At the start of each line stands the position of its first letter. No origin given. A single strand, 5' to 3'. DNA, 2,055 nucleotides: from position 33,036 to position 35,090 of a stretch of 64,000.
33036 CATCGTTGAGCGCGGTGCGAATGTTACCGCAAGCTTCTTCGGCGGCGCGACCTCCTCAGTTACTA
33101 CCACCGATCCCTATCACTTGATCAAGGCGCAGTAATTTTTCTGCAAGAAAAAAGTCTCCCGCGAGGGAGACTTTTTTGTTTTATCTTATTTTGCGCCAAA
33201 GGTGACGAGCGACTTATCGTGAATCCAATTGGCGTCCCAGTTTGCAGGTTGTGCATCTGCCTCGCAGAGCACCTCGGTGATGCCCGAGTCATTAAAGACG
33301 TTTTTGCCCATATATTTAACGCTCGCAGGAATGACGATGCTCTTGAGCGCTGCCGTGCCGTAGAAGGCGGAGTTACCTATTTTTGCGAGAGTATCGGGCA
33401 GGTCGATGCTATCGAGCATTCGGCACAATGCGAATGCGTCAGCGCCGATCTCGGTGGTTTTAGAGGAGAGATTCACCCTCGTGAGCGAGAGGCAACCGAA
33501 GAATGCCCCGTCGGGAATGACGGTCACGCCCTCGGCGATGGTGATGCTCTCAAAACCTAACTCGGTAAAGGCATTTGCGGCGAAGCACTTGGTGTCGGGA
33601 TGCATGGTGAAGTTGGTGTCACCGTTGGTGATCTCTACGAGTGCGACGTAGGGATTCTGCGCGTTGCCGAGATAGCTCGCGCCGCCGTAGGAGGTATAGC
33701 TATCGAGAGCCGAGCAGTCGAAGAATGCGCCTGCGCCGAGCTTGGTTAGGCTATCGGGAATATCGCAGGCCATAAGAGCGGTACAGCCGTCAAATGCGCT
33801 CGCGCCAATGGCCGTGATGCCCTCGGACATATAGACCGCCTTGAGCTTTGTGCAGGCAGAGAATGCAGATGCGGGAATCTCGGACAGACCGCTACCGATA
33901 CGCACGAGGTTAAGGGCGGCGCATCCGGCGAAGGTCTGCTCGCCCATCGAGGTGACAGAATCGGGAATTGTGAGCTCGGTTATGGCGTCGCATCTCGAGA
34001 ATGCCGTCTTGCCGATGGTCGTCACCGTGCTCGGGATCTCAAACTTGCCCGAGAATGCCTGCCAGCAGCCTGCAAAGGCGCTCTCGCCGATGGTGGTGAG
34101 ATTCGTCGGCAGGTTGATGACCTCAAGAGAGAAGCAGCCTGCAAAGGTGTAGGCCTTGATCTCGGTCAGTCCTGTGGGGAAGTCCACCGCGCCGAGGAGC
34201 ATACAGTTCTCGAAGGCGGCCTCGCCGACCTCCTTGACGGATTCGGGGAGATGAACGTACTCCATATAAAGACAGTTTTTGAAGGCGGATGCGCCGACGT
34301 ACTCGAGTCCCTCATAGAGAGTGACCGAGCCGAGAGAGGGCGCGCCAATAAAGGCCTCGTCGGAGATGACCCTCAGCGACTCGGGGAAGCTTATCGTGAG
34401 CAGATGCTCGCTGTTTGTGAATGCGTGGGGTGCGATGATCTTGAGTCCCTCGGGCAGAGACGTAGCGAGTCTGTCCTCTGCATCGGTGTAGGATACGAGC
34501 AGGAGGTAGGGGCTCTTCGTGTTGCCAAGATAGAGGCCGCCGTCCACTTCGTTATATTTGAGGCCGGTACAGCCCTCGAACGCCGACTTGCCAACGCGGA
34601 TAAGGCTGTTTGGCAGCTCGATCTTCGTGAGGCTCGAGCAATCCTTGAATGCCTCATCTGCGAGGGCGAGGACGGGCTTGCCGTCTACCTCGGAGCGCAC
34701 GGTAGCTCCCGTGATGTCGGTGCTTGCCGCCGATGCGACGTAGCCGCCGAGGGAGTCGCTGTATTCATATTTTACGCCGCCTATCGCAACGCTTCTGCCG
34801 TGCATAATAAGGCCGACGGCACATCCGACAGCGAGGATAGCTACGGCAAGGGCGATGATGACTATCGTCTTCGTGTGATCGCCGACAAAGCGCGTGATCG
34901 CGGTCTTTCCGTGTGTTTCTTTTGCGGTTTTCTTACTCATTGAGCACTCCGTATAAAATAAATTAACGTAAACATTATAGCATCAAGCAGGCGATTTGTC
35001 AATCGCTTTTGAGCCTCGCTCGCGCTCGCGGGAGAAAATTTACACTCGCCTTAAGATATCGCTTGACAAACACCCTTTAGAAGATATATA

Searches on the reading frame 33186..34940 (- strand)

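Call 77: search_protein_families(library=pfam, proteins=[window:33186-34940:-], max_evalue=0.0001)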
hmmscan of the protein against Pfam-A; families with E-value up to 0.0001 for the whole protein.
window:33186-34940:- (584 aa): 2 families
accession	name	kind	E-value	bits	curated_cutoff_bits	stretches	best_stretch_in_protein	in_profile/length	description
PF13306.12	LRR_5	-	2.7e-97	321.9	27.7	4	168-292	2-123/127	BspA type Leucine rich repeat region (6 copies)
PF13855.12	LRR_8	-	9.4e-20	70.6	27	0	472-515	13-57/61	Leucine rich repeat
